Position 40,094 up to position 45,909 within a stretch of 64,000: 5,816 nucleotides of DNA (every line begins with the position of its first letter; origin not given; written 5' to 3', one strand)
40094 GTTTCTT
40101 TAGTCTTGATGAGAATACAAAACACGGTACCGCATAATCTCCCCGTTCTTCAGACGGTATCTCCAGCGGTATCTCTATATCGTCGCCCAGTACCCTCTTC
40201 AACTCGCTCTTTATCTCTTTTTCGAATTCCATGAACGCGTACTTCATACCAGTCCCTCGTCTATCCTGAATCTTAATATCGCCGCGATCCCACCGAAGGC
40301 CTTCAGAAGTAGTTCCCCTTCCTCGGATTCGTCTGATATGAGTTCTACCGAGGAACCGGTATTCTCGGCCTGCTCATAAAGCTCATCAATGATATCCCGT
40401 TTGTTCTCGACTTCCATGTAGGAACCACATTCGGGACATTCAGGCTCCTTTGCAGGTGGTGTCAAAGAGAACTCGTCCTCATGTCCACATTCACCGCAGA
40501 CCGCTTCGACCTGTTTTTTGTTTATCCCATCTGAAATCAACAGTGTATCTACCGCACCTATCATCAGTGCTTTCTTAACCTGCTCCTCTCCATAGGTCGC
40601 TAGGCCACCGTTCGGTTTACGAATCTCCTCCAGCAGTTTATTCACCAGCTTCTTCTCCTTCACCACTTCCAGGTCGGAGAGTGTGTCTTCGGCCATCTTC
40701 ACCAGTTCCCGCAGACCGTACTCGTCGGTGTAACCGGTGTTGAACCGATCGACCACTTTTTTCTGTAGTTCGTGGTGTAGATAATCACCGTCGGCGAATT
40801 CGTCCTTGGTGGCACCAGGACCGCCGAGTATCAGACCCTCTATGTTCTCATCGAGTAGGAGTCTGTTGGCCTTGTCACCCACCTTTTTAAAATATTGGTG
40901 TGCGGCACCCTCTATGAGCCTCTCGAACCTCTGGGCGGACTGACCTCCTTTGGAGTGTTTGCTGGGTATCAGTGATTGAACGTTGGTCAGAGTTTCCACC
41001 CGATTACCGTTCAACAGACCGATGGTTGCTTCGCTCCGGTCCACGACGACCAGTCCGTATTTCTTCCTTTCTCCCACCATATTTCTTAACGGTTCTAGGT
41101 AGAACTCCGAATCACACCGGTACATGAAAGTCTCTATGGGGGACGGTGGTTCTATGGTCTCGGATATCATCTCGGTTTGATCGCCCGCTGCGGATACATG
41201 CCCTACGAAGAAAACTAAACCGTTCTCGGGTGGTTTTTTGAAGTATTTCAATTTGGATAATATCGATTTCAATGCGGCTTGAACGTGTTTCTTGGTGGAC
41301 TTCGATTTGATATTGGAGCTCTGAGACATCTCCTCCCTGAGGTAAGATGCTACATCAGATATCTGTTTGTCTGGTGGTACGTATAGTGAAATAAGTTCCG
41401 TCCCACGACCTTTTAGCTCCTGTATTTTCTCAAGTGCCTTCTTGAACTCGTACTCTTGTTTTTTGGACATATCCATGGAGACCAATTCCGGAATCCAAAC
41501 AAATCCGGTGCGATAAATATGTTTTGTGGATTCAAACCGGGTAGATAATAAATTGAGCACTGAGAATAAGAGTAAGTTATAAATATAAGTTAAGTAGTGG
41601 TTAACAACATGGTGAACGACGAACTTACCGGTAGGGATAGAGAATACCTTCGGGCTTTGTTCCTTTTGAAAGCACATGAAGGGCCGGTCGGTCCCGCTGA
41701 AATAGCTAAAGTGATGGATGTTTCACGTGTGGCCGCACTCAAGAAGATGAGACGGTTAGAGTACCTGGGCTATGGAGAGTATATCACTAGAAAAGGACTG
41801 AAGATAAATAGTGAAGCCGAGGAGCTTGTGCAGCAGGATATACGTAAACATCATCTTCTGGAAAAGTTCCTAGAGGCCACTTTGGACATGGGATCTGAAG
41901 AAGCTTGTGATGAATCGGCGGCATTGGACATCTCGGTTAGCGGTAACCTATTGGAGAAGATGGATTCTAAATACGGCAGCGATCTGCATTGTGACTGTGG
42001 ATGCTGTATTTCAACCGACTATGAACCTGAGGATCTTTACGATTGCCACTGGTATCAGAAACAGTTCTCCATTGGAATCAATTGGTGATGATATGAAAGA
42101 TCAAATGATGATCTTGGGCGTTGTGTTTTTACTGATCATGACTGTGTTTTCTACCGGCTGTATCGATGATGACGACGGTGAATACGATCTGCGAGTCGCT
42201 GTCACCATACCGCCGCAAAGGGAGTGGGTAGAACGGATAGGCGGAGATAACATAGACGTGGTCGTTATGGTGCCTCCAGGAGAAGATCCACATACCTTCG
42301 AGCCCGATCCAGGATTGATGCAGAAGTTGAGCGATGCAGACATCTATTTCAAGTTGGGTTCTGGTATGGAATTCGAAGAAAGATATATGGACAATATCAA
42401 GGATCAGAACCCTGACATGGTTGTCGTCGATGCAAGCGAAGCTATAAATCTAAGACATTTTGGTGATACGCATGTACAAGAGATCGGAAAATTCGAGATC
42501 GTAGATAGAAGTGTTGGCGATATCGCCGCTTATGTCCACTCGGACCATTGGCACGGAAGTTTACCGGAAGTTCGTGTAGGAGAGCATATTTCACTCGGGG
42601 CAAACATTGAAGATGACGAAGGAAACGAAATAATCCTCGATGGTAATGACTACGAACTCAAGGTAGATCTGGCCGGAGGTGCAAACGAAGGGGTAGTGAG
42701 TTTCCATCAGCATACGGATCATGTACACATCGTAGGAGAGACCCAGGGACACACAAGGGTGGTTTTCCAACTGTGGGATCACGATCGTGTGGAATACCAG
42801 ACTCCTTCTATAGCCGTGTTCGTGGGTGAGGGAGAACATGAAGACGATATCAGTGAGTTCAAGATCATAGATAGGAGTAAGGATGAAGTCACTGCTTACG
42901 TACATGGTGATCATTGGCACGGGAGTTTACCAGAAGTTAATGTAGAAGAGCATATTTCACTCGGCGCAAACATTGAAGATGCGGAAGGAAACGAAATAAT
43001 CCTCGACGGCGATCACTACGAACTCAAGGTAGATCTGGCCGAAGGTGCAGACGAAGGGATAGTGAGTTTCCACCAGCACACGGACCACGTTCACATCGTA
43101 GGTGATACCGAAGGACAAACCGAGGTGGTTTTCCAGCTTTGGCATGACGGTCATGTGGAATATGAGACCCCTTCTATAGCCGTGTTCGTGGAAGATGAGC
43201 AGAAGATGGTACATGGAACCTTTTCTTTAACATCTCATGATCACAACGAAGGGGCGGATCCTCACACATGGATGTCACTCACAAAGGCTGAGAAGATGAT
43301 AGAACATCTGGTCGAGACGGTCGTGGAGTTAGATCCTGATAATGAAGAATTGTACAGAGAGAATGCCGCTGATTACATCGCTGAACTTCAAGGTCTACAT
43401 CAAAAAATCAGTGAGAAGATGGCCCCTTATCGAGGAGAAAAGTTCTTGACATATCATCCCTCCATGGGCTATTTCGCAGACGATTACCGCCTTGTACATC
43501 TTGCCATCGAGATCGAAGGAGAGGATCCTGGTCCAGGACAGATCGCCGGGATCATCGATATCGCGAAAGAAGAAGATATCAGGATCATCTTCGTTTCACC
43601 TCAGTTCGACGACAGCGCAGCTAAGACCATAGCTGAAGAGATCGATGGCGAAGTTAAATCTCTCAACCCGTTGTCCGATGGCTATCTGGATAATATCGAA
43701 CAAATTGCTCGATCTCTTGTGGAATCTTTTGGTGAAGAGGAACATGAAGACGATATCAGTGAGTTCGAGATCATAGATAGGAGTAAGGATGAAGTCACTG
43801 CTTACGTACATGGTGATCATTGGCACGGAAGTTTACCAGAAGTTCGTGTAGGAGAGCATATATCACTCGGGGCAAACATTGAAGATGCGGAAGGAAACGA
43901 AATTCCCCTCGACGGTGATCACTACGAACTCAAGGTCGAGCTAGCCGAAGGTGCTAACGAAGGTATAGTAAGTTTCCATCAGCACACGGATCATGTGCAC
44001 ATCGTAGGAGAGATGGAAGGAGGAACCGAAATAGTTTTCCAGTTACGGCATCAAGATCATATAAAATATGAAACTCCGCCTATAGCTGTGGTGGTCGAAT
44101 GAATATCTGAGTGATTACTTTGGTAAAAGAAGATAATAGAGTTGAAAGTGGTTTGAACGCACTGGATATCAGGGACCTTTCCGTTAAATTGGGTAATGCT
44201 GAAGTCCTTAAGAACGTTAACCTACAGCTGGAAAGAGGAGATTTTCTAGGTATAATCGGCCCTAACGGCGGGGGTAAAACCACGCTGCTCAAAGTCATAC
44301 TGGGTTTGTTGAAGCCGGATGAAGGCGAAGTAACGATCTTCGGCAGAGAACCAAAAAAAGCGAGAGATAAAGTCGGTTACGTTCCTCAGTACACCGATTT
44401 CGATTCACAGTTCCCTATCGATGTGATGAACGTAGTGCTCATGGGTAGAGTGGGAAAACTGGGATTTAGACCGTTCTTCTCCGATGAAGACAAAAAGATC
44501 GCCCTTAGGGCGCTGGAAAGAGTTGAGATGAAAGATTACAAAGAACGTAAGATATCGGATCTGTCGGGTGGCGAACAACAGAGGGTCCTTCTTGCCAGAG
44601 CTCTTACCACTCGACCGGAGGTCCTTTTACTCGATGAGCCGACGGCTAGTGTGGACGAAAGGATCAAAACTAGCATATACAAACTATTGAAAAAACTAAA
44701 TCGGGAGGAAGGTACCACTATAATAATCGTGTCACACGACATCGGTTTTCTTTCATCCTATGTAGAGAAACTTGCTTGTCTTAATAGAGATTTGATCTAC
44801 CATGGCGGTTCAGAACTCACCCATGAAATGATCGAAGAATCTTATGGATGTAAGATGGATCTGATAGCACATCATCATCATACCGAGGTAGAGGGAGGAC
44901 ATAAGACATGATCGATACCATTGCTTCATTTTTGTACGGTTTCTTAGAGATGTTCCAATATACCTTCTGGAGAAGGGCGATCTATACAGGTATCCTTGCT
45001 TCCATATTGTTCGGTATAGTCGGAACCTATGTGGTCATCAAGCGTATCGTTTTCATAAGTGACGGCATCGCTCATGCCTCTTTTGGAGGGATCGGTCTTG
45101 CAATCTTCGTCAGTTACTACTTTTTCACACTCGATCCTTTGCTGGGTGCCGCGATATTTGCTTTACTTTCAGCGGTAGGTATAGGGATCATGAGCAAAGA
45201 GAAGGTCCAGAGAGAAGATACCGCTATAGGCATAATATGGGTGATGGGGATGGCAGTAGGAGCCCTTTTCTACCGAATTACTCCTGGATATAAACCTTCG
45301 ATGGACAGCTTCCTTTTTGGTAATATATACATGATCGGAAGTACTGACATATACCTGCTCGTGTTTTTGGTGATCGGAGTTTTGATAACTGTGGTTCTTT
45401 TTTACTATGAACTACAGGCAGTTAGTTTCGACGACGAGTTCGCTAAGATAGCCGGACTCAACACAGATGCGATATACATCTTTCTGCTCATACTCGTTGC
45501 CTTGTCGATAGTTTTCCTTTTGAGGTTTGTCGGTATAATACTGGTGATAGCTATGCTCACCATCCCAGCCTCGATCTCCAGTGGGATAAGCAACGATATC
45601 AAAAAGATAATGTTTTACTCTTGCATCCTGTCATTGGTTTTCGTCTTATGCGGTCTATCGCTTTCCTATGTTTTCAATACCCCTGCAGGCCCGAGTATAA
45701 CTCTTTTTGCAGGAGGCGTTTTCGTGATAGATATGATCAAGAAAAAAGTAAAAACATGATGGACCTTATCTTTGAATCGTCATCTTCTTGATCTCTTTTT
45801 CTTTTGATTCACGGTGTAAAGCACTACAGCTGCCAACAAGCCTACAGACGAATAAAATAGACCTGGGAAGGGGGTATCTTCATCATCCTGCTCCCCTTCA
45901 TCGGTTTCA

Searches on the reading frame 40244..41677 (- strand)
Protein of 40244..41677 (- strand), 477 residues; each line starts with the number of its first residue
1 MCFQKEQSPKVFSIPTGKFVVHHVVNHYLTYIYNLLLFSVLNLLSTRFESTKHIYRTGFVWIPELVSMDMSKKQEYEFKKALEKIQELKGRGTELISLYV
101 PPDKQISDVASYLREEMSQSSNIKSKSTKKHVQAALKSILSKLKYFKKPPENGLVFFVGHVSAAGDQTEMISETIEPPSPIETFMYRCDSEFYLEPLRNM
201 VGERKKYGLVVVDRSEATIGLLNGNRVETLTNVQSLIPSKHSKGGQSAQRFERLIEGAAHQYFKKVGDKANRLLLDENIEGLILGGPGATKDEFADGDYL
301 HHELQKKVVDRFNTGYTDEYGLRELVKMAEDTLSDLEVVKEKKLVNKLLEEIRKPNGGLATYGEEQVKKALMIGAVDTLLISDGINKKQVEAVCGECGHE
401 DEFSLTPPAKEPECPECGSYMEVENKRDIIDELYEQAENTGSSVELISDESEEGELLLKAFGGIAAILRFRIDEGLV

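Call 71: search_protein_families(library=pfam, proteins=[window:40244-41677:-], max_evalue=0.00001)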
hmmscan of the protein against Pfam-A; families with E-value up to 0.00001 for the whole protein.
window:40244-41677:- (477 aa): 5 families
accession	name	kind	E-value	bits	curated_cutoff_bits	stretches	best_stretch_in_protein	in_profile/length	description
PF03464.20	eRF1_2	-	1.9e-43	148.4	27.1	1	206-335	1-133/133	eRF1 domain 2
PF03465.20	eRF1_3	-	1.7e-30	106.1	25.8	1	338-472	1-106/106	eRF1 domain 3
PF03463.20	eRF1_1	-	6.6e-25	87.9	23.8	1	79-201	1-123/123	eRF1 domain 1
PF18854.6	baeRF_family10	-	1.5e-14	54.9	27.1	1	193-316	2-127/143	Bacterial archaeo-eukaryotic release factor family 10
PF18859.6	acVLRF1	-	1.1e-13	52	27.1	1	210-327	5-122/130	Actinobacteria/chloroflexi VLRF1 release factor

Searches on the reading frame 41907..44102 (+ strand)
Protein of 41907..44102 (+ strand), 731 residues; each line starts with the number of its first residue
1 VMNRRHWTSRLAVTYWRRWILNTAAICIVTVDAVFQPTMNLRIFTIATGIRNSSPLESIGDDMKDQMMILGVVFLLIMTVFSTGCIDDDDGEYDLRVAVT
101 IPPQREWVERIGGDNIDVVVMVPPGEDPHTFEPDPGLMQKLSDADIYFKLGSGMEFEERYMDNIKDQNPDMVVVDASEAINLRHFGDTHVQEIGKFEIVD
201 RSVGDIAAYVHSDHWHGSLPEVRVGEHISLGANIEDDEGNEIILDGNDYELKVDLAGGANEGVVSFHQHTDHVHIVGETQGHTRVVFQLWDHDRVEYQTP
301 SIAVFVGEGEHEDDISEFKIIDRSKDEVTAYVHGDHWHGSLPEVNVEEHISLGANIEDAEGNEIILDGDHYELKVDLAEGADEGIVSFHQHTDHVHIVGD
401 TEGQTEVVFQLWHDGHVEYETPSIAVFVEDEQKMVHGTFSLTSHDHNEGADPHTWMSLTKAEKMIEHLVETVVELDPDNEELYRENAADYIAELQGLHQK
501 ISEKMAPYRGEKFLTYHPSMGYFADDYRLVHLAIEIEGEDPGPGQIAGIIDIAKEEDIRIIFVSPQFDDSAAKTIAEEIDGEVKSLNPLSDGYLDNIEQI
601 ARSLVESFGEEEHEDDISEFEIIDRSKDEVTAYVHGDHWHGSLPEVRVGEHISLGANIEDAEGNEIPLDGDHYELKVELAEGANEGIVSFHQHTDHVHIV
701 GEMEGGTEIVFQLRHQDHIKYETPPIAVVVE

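Call 71: search_protein_families(library=pfam, proteins=[window:41907-44102:+], max_evalue=0.00001)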
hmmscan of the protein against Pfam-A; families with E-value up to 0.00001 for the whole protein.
window:41907-44102:+ (731 aa): 1 family
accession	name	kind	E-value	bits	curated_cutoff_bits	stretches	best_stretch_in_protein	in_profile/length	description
PF01297.22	ZnuA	-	2.1e-64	218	29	2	441-606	88-262/263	Zinc-uptake complex component A periplasmic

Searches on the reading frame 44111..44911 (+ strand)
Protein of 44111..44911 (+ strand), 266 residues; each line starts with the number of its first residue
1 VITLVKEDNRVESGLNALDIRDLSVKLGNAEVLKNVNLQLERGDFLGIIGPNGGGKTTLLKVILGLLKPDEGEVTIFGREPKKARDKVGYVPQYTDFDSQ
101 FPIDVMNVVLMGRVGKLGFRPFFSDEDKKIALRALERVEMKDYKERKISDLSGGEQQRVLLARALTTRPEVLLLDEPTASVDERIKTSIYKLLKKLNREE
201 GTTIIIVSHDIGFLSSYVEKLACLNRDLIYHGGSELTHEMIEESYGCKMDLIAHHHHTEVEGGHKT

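Call 71: search_protein_families(library=pfam, proteins=[window:44111-44911:+], max_evalue=0.00001)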
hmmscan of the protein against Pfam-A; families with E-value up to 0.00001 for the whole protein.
window:44111-44911:+ (266 aa): 3 families
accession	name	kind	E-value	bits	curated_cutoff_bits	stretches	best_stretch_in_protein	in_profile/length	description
PF00005.33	ABC_tran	-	5.1e-35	121.5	25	1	33-179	1-137/137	ABC transporter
PF13304.12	AAA_21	-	8.5e-16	59.3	27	1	117-214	212-303/304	AAA domain, putative AbiEii toxin, Type IV TA system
PF02463.25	SMC_N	-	2.4e-07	30.9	40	1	44-216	25-204/220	RecF/RecN/SMC N terminal domain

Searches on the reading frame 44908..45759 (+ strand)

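Call 71: search_protein_families(library=pfam, proteins=[window:44908-45759:+], max_evalue=0.00001)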
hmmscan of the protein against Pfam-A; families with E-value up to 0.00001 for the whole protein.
window:44908-45759:+ (283 aa): 2 families
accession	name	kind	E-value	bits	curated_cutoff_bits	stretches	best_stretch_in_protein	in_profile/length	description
PF00950.22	ABC-3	-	3.5e-67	227.1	20.1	1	17-278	1-257/258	ABC 3 transport family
PF01032.23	FecCD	-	4.5e-11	42.8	26.5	1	61-274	86-306/311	FecCD transport family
